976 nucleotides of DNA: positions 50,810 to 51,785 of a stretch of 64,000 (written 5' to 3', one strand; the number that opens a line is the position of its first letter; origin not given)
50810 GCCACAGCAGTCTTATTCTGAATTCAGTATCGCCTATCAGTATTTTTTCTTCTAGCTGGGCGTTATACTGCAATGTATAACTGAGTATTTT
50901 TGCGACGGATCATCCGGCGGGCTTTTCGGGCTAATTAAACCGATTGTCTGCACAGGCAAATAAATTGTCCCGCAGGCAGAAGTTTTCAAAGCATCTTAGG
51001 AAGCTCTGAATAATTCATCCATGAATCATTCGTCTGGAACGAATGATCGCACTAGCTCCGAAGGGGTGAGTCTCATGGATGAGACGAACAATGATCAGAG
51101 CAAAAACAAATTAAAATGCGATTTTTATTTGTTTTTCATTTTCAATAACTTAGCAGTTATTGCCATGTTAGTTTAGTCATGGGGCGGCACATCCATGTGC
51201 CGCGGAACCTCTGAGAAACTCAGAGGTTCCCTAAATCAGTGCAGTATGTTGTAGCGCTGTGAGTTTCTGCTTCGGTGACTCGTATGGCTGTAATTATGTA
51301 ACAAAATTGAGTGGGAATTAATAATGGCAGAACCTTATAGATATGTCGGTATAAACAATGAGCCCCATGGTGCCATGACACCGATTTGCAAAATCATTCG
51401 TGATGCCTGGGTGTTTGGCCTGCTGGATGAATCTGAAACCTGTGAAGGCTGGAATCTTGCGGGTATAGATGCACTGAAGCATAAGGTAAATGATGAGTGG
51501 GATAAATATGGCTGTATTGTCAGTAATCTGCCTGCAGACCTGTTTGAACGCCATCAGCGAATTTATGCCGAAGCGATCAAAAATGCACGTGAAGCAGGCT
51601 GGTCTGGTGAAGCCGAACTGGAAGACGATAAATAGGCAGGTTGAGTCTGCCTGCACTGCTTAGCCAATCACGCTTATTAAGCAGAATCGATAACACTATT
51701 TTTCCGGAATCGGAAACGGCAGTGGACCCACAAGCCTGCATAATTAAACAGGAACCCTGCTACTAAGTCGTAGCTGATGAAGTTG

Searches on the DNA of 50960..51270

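Call 88: search_rna_families(source=window, start=50960, end=51270, threshold=evalue, max_evalue=10)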
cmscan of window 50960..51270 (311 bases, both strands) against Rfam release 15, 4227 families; matches with E-value up to 10: 8.
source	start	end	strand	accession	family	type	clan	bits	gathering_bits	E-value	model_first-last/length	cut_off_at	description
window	51106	51150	+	RF01096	PK-HAV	Cis-reg;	-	21.6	50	2.2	1-56/56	no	HepA virus 3'-terminal pseudoknot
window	51076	51143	-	RF02406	snoR120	Gene; snRNA; snoRNA; CD-box;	-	17.7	55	3.3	1-74/74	no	Small nucleolar RNA snoR120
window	51098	51184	-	RF01507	Afu_298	Gene; snRNA; snoRNA; CD-box;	-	17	40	4.8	1-93/93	no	A. fimigatus snoRNA Afu_298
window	51089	51141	+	RF03321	mir-1006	Gene; miRNA;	-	16.5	64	2.1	1-78/78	no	mir-1006 microRNA precursor family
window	51076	51139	+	RF00217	SNORD20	Gene; snRNA; snoRNA; CD-box;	-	15.2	43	7.9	1-80/80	no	Small nucleolar RNA SNORD20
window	51067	51100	+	RF03092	Ocean-VII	Gene; sRNA;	-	14.4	53.5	0.095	1-41/41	no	Ocean-VII RNA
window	51156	51215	-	RF01759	sucC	Cis-reg;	-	13.9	50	3.1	1-70/70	no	sucC RNA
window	51204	51230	-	RF02725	sno_ZL8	Gene; snRNA; snoRNA; CD-box;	-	13.8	52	5.9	31-59/83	no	Small nucleolar RNA ZL8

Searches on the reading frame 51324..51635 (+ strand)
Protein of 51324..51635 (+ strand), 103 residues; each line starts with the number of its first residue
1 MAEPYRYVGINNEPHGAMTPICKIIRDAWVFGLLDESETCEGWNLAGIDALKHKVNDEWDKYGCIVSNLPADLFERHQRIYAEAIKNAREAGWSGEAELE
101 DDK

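Call 63: find_encoding_contigs(protein=window:51324-51635:+, flank=3000, max_places=6)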
Protein window:51324-51635:+ (103 aa): 9 contigs read that carry it; 6 places shown.
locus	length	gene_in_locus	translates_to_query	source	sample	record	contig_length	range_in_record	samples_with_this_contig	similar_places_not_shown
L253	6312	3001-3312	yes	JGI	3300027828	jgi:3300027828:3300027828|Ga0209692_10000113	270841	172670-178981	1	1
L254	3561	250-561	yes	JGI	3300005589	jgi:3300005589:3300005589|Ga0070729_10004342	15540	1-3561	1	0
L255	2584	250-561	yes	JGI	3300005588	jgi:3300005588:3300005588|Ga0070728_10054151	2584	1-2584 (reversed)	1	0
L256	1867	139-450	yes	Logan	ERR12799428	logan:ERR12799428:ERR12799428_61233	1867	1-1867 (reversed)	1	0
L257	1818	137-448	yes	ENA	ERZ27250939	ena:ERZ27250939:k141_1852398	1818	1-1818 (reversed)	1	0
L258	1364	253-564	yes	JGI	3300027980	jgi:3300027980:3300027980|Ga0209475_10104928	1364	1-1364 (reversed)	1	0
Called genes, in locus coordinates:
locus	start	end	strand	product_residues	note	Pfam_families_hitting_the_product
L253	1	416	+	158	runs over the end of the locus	PF11220:DUF3015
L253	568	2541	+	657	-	PF25225:DUF7843, PF13387:Lnb_N, PF25222:DUF7840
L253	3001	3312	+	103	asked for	-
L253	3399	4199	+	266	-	PF12774:AAA_6 (faint), PF07728:AAA_5, PF08406:CbbQ_C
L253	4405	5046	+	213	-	PF13386:DsbD_2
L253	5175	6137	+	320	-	PF00158:Sigma54_activat, PF01078:Mg_chelatase (faint), PF14532:Sigma54_activ_2, PF07724:AAA_2 (weak), PF00004:AAA (faint), PF07728:AAA_5 (weak), PF25601:AAA_lid_14, PF02954:HTH_8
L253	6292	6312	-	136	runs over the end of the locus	-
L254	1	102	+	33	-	?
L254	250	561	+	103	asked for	-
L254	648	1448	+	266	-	PF12774:AAA_6 (faint), PF07728:AAA_5, PF08406:CbbQ_C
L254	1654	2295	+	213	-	PF13386:DsbD_2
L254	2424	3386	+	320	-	PF00158:Sigma54_activat, PF01078:Mg_chelatase (faint), PF14532:Sigma54_activ_2, PF07724:AAA_2 (weak), PF00004:AAA (faint), PF07728:AAA_5 (weak), PF25601:AAA_lid_14, PF02954:HTH_8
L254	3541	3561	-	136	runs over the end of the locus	-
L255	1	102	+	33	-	?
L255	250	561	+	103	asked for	-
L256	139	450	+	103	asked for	-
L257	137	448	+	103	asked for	-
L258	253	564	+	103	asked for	-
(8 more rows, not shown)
